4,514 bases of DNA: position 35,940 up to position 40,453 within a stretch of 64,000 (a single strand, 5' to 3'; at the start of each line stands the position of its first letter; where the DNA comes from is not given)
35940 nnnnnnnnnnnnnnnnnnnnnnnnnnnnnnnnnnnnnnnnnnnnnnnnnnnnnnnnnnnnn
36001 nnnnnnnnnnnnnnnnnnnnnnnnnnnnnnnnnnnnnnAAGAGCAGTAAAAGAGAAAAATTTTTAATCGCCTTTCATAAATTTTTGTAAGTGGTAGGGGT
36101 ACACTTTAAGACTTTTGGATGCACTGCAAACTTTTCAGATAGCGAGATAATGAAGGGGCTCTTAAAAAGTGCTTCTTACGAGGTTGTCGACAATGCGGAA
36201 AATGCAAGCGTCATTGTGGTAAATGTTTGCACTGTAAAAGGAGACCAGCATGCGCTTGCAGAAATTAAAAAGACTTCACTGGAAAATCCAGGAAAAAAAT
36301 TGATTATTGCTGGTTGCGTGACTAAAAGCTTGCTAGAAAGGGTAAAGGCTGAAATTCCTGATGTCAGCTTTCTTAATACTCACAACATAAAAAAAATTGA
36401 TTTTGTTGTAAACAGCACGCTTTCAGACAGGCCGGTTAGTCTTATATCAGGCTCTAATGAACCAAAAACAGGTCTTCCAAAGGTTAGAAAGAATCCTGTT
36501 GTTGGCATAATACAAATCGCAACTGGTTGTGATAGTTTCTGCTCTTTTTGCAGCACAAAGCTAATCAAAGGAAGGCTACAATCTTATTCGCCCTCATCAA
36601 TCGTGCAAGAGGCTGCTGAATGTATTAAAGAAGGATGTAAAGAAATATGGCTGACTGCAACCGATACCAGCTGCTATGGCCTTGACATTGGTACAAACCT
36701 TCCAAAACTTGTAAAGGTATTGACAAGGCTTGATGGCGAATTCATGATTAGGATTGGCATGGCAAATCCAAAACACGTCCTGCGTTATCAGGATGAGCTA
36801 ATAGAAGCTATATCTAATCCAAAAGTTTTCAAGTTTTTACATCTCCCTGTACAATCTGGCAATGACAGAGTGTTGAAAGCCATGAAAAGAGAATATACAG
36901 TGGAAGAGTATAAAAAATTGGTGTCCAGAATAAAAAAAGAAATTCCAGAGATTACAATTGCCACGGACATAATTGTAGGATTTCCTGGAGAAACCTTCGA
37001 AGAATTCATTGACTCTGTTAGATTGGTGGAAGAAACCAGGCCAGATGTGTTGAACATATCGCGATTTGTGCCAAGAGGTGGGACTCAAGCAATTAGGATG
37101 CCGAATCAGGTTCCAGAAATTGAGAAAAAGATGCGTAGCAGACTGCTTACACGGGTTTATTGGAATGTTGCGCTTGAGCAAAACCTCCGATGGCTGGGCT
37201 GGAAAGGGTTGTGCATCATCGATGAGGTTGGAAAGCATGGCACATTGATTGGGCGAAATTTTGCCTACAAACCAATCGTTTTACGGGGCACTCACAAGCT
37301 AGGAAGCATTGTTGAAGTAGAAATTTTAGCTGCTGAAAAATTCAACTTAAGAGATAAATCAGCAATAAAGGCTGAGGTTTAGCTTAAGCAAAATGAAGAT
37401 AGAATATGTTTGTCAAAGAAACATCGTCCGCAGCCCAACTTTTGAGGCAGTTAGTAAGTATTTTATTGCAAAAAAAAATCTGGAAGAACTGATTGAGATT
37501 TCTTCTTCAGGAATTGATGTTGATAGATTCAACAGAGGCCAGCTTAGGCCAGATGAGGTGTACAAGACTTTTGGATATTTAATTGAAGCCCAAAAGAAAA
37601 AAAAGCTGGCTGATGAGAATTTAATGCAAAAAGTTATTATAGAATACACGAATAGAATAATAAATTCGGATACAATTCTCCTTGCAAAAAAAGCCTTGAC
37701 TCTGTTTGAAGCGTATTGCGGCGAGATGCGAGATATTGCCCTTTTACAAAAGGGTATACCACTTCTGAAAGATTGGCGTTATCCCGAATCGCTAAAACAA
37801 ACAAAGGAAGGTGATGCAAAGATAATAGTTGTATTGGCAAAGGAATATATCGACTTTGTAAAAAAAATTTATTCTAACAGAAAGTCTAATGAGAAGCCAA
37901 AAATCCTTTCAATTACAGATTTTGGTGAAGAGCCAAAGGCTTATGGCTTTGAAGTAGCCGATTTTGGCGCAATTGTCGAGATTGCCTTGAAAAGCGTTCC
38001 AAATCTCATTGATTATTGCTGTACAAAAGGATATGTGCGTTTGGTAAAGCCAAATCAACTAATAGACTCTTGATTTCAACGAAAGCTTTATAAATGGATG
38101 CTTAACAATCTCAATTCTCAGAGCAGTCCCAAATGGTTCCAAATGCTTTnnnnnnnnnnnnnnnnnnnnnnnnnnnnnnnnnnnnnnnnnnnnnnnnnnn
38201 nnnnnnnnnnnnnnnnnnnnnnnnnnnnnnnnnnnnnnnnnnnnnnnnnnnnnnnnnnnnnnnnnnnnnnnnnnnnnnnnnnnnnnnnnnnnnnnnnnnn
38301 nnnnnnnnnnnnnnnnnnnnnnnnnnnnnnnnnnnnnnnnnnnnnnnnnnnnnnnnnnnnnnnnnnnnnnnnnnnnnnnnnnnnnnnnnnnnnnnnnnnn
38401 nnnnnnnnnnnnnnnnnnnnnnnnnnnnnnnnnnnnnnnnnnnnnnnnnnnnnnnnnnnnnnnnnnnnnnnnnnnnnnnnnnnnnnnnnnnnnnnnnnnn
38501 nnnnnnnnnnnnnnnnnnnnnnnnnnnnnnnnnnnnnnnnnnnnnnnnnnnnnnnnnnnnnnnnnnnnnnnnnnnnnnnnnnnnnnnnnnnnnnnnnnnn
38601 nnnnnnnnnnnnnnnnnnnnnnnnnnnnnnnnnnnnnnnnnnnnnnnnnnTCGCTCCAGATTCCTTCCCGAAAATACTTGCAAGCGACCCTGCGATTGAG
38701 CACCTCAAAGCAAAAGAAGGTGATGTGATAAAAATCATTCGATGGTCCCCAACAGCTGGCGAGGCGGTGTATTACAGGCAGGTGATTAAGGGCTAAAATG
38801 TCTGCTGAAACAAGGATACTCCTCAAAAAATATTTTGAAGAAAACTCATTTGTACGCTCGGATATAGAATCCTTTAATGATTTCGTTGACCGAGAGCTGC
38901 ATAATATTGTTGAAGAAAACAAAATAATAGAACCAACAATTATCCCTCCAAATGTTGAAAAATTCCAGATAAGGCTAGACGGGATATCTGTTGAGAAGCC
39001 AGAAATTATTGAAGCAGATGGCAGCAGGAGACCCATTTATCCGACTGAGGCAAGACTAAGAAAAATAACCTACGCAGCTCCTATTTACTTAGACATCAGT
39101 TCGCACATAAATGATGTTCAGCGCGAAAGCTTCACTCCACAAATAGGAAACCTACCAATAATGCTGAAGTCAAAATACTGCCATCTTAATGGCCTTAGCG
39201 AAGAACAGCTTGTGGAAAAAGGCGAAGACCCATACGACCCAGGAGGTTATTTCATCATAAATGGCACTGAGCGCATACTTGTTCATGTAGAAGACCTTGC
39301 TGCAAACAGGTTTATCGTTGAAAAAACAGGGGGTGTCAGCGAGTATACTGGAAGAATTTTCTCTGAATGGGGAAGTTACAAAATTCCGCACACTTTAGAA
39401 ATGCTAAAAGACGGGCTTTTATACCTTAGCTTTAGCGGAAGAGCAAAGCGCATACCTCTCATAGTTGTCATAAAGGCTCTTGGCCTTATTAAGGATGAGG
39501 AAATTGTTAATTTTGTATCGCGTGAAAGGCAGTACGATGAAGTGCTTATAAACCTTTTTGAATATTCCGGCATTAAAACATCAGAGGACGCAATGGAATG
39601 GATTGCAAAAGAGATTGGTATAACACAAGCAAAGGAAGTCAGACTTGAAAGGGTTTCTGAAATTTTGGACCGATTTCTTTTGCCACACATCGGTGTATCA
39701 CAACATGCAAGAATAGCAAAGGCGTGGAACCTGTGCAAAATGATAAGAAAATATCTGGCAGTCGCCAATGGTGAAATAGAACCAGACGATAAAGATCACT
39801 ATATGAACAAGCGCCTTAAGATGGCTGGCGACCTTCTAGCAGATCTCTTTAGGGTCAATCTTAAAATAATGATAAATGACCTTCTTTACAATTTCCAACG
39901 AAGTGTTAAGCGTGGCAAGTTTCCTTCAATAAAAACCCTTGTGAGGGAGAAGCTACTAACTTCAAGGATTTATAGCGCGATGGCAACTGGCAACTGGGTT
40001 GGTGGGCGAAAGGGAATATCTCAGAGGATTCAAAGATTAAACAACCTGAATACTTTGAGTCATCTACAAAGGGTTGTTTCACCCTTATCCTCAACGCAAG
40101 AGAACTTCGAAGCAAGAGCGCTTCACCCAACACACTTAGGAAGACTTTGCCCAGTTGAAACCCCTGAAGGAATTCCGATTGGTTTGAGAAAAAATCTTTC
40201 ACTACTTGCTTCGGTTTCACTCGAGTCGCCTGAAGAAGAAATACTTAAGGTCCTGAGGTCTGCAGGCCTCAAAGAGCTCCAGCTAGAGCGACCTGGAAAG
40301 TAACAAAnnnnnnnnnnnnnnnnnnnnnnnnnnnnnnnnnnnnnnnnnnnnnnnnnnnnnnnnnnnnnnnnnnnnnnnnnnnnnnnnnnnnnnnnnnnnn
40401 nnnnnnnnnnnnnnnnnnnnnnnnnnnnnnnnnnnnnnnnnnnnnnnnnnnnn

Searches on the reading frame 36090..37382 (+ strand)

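Call 75: search_protein_families(library=pfam, proteins=[window:36090-37382:+], max_evalue=0.001)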
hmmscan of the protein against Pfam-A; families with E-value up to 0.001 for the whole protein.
window:36090-37382:+ (430 aa): 2 families
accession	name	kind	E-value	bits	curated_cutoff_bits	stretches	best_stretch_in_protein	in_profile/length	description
PF04055.27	Radical_SAM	-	4.7e-25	89.1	29.5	1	142-312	2-165/166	Radical SAM superfamily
PF00919.26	UPF0004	-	2e-19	69.8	27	1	4-94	2-95/98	Uncharacterized protein family UPF0004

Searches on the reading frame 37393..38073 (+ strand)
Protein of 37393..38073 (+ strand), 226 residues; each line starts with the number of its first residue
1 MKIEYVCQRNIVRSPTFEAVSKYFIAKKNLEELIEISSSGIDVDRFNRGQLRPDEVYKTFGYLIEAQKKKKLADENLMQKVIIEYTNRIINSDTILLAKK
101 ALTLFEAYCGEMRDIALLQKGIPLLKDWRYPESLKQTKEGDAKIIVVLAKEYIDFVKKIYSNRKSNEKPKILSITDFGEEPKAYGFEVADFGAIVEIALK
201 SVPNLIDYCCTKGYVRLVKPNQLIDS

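Call 88: search_protein_families(library=pfam, proteins=[window:37393-38073:+], max_evalue=0.0001)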
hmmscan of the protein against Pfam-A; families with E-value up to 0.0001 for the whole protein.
window:37393-38073:+ (226 aa): 1 family
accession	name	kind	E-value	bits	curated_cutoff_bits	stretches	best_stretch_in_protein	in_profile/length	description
PF01451.26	LMWPc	-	7.9e-09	36.3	23.2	1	4-90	2-89/144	Low molecular weight phosphotyrosine protein phosphatase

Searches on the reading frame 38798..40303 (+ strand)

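Call 75: search_protein_families(library=pfam, proteins=[window:38798-40303:+], max_evalue=0.001)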
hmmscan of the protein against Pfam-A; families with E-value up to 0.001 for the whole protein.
window:38798-40303:+ (501 aa): 3 families
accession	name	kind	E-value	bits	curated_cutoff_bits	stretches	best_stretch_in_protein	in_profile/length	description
PF04563.20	RNA_pol_Rpb2_1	-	4.5e-51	173.7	28.2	1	19-388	3-202/203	RNA polymerase beta subunit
PF04561.19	RNA_pol_Rpb2_2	-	6.6e-25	88.3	21.7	1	204-341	37-190/190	RNA polymerase Rpb2, domain 2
PF04565.21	RNA_pol_Rpb2_3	-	2.2e-22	79.4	21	1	411-473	3-68/68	RNA polymerase Rpb2, domain 3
